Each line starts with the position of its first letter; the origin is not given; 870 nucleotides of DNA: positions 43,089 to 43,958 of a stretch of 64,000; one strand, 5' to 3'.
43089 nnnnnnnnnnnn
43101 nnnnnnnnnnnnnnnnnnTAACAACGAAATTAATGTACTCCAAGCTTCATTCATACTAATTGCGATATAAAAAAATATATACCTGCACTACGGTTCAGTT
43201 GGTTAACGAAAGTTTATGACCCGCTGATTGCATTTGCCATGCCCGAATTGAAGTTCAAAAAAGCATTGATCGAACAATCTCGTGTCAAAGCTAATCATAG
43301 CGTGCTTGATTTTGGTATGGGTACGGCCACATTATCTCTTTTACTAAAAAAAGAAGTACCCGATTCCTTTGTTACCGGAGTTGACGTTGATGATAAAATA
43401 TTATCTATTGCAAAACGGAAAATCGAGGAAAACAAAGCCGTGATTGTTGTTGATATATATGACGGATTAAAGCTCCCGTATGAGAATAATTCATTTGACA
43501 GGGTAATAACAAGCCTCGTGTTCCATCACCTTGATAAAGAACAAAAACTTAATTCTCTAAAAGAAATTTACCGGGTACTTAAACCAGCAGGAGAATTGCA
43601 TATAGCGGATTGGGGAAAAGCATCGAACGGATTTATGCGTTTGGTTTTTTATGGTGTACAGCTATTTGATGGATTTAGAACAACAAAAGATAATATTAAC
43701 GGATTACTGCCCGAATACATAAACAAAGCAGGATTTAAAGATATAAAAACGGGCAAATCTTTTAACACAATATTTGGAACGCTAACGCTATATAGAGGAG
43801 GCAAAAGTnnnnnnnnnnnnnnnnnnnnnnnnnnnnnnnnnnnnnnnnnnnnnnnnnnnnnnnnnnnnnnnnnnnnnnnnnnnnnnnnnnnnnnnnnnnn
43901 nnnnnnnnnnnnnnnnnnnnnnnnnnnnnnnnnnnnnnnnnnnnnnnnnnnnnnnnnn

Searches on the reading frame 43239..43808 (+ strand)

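Call 54: search_protein_families(library=pfam, proteins=[window:43239-43808:+], max_evalue=0.001)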
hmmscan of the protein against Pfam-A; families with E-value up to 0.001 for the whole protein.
window:43239-43808:+ (190 aa): 10 families
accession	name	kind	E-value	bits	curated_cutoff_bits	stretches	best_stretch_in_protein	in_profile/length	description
PF13649.12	Methyltransf_25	-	1.7e-20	74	27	1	22-118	1-97/97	Methyltransferase domain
PF08241.18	Methyltransf_11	-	1.2e-18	68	21.2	1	23-121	1-94/95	Methyltransferase domain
PF01209.24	Ubie_methyltran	-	2.8e-15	56.7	20.1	1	6-135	35-164/233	ubiE/COQ5 methyltransferase family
PF13847.12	Methyltransf_31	-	2e-14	53.9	27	1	18-126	3-113/145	Methyltransferase domain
PF08242.18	Methyltransf_12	-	6.1e-12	46.6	30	1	23-119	1-97/98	Methyltransferase domain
PF05175.20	MTS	-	5.1e-09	36.4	23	1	9-122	22-138/170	Methyltransferase small domain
PF13489.12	Methyltransf_23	-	2e-07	31.3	27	1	17-128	21-122/164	Methyltransferase domain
PF06325.19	PrmA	-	1.3e-05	25.3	22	1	14-118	157-254/296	Ribosomal protein L11 methyltransferase (PrmA)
PF05148.21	Methyltransf_8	-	4.6e-05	23.8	27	1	15-124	69-158/219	Hypothetical methyltransferase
PF20922.3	Anamorsin_N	-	0.00066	19.9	27.1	1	78-124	44-89/163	Anamorsin, N-terminal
